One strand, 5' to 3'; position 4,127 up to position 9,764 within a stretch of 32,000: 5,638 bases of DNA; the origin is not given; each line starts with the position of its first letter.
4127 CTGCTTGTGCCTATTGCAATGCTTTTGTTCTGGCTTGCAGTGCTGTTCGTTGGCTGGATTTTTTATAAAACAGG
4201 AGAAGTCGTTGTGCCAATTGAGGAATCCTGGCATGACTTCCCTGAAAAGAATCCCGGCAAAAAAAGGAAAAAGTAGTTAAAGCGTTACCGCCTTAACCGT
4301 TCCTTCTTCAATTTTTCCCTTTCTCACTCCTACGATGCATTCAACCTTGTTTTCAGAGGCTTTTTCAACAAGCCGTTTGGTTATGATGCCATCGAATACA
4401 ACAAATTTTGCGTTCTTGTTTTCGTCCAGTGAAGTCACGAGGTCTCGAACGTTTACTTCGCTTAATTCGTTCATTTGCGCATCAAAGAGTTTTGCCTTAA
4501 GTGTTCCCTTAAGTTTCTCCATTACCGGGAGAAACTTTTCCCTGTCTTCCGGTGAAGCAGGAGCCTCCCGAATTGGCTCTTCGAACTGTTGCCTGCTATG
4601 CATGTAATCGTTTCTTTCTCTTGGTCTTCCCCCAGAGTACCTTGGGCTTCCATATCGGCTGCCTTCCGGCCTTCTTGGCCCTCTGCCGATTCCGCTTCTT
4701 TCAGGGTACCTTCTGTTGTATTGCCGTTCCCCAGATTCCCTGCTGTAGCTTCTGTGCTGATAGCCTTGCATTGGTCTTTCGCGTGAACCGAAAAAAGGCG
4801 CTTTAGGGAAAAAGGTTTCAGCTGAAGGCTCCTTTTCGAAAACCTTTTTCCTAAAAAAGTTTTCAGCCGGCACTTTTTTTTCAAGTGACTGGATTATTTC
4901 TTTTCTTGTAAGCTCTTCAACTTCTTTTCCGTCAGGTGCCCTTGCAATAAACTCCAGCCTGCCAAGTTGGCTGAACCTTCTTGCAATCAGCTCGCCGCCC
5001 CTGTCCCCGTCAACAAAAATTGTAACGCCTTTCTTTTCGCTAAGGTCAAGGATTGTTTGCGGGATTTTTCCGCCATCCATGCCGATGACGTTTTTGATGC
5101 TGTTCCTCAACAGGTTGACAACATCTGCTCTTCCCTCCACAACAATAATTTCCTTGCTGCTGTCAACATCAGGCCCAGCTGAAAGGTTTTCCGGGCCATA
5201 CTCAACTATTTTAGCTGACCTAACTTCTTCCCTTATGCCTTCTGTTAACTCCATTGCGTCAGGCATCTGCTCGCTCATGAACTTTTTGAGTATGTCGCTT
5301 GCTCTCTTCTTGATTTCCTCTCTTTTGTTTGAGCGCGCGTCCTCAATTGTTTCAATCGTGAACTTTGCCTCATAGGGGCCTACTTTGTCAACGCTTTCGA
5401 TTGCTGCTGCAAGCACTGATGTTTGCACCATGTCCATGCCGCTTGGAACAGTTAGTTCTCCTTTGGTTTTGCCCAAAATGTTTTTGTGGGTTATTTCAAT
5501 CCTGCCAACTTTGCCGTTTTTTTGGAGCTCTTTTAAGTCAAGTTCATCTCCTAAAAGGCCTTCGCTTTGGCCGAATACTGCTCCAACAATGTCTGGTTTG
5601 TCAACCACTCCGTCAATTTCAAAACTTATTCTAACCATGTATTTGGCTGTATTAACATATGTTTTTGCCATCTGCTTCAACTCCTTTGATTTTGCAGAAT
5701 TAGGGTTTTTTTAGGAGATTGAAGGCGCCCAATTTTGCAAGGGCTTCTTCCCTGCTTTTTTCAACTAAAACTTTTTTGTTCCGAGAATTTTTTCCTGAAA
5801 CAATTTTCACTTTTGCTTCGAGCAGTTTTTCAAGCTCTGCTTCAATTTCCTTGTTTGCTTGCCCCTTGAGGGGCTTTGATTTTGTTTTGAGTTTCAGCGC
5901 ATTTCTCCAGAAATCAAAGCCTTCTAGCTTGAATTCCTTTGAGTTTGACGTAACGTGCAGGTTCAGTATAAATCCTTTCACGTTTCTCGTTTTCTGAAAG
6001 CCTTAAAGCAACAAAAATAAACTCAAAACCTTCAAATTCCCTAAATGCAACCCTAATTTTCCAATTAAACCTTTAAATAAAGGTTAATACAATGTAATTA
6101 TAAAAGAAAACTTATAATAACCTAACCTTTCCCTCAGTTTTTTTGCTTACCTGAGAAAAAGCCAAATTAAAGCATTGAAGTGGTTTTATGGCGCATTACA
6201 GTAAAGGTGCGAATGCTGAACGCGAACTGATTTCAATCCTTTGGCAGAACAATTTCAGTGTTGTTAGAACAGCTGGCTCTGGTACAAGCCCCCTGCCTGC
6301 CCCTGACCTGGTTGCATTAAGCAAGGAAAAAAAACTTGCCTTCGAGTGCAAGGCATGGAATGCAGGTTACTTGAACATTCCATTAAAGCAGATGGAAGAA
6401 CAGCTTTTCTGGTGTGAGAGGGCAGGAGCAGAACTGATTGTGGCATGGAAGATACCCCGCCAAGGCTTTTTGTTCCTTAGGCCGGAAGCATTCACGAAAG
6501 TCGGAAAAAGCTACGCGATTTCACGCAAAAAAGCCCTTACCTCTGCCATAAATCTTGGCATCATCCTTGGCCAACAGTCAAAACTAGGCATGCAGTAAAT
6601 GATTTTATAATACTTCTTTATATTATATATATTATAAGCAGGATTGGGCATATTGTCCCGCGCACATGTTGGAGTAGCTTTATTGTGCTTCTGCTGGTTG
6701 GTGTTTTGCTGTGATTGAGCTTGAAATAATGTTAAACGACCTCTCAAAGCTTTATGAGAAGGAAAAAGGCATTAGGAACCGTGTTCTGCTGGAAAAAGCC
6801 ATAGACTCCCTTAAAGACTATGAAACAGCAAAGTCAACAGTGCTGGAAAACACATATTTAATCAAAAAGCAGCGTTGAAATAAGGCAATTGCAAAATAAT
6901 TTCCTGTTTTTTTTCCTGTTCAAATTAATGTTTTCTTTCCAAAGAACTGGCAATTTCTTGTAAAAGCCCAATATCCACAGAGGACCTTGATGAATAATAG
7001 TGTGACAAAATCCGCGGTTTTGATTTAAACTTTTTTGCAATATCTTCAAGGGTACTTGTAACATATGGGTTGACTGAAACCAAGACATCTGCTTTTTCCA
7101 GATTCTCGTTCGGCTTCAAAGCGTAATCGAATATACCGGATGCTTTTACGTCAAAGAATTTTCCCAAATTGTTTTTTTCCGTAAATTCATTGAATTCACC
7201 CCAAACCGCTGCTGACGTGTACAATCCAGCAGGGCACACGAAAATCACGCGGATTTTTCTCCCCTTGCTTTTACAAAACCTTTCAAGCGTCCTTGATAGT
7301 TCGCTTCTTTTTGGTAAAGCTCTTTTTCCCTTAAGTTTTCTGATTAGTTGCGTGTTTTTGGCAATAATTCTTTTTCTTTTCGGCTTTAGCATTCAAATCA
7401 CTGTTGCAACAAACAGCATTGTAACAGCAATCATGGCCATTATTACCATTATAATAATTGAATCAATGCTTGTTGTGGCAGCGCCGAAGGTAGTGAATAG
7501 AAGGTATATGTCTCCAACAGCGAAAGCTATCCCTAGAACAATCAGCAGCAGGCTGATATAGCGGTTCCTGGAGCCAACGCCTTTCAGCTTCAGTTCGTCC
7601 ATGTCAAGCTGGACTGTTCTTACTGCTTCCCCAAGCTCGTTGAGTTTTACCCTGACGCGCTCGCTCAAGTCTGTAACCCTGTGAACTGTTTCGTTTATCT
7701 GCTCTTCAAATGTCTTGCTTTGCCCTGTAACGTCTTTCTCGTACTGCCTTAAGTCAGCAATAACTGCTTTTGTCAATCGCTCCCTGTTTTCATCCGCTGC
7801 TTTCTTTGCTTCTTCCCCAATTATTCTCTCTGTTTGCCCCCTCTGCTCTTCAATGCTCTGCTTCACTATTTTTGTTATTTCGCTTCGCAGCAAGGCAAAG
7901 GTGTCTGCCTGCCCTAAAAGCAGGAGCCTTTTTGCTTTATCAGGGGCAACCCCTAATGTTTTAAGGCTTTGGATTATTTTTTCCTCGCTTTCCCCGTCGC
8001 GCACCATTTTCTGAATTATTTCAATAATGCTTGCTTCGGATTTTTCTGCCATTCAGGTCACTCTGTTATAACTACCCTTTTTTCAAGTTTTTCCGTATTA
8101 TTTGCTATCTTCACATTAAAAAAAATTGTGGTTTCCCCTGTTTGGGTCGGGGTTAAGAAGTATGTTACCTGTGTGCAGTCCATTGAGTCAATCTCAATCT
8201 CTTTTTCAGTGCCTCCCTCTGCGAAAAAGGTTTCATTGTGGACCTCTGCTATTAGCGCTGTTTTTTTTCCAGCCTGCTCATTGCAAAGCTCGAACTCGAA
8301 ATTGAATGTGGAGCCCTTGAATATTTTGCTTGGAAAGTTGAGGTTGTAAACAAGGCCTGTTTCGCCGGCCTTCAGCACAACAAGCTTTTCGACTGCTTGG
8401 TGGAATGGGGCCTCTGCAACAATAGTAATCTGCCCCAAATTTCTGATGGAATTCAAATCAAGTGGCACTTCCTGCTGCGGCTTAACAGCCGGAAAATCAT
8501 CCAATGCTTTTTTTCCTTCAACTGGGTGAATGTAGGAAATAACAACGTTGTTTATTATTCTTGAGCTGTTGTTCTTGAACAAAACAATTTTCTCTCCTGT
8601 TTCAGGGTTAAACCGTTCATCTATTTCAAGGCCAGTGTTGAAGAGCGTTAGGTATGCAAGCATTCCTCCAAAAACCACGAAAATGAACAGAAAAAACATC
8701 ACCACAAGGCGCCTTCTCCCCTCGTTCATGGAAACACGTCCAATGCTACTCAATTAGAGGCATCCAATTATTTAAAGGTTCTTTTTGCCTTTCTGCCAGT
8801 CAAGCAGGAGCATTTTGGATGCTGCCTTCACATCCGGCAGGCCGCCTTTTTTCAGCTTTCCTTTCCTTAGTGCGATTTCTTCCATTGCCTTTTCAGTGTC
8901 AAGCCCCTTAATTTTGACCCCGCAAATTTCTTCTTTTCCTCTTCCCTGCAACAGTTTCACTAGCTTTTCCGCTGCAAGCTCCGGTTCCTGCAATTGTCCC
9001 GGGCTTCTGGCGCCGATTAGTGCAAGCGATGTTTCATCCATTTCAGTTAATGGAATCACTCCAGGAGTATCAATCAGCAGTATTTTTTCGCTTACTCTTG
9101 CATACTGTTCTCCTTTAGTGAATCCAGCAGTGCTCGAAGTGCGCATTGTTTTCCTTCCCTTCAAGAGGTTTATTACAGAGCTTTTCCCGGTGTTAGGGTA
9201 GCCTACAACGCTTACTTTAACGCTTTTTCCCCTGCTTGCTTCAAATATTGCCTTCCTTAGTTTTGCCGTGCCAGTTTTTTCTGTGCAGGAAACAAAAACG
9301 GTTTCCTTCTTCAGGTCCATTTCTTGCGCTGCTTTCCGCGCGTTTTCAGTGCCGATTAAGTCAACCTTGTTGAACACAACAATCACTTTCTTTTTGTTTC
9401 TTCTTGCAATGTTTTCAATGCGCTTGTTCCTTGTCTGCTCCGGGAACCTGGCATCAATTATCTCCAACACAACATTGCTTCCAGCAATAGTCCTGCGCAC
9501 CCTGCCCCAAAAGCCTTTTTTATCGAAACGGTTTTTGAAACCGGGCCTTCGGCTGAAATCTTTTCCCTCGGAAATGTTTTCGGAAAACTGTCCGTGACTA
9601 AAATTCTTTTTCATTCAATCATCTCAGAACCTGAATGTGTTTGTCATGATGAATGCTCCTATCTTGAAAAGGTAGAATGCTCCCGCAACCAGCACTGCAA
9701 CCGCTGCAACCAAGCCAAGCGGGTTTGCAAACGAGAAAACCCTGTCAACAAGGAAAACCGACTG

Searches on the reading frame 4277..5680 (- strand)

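Call 8: search_protein_families(library=pfam, proteins=[window:4277-5680:-], max_evalue=0.01)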
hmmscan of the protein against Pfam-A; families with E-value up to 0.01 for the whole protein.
window:4277-5680:- (467 aa): 4 families
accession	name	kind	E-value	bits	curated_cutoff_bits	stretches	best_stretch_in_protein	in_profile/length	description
PF13662.12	Toprim_4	-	1.5e-09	38.4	25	1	177-238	2-72/85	Toprim domain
PF01751.28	Toprim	-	4.8e-05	23.9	23.1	1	177-247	1-86/96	Toprim domain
PF13155.12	Toprim_2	-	0.00011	22.9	22.1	1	179-254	1-84/88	Toprim-like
PF00615.24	RGS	-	0.0059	17.4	23.9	0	112-155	34-78/117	Regulator of G protein signaling domain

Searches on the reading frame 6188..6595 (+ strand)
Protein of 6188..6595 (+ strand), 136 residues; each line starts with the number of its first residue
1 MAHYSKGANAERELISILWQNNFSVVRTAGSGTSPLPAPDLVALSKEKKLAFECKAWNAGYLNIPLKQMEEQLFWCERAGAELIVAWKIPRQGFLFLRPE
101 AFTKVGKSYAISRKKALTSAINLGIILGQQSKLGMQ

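Call 8: search_protein_families(library=pfam, proteins=[window:6188-6595:+], max_evalue=0.01)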
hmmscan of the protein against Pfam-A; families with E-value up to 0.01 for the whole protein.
window:6188-6595:+ (136 aa): 1 family
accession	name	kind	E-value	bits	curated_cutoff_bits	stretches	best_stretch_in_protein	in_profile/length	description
PF01870.24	Hjc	-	4.9e-22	78.1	21.1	1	10-100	2-92/93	Archaeal holliday junction resolvase (hjc)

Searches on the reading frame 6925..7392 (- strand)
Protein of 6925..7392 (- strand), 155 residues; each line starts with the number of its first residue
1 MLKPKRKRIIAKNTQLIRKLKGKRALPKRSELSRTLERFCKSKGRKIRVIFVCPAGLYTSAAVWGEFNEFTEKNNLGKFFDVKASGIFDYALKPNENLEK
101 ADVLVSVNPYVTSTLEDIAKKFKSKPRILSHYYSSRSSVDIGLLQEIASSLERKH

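Call 8: search_protein_families(library=pfam, proteins=[window:6925-7392:-], max_evalue=0.01)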
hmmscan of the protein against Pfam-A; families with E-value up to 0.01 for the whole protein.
window:6925-7392:- (155 aa): 1 family
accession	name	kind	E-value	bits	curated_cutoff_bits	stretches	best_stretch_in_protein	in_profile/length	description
PF02302.22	PTS_IIB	-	0.0082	17.2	23.6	0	48-117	1-61/90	PTS system, Lactose/Cellobiose specific IIB subunit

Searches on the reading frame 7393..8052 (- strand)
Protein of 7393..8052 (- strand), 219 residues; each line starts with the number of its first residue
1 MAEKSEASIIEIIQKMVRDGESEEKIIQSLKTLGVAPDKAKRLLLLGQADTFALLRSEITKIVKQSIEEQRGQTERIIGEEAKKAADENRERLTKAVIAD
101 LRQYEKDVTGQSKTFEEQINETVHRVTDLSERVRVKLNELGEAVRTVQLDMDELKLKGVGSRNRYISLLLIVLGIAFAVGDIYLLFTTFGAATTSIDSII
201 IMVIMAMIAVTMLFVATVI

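Call 8: search_protein_families(library=pfam, proteins=[window:7393-8052:-], max_evalue=0.01)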
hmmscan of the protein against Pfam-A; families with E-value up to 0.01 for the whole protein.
window:7393-8052:- (219 aa): 1 family
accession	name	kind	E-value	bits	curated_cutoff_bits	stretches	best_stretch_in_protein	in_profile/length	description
PF20990.2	DUF2207_C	-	0.00037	20.7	33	1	67-215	46-185/247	Predicted membrane protein (DUF2207) C-terminal domain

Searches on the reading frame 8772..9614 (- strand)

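Call 8: search_protein_families(library=pfam, proteins=[window:8772-9614:-], max_evalue=0.01)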
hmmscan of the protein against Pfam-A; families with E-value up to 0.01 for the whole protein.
window:8772-9614:- (280 aa): 8 families
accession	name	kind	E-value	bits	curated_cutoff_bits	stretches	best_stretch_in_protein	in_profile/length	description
PF01926.29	MMR_HSR1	-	2.5e-18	66.7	21.9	1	133-188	1-58/113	50S ribosome-binding GTPase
PF03193.22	RsgA_GTPase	-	1.2e-09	38.6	30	1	68-186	47-168/174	RsgA GTPase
PF02421.24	FeoB_N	-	3.7e-09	36.7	27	1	133-192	2-63/156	Ferrous iron transport protein B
PF00009.33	GTP_EFTU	-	1.3e-06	28.6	26.5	1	35-124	82-183/188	Elongation factor Tu GTP binding domain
PF16897.10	MMR_HSR1_Xtn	-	5.5e-06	26.8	35.2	1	75-125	56-102/106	C-terminal region of MMR_HSR1 domain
PF00350.29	Dynamin_N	-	1.1e-05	26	27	0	134-161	1-28/168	Dynamin family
PF00025.27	Arf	-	0.00054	19.9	22.3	0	128-167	11-50/174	ADP-ribosylation factor family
PF04548.22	AIG1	-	0.0041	16.9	27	1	134-195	3-68/212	AIG1 family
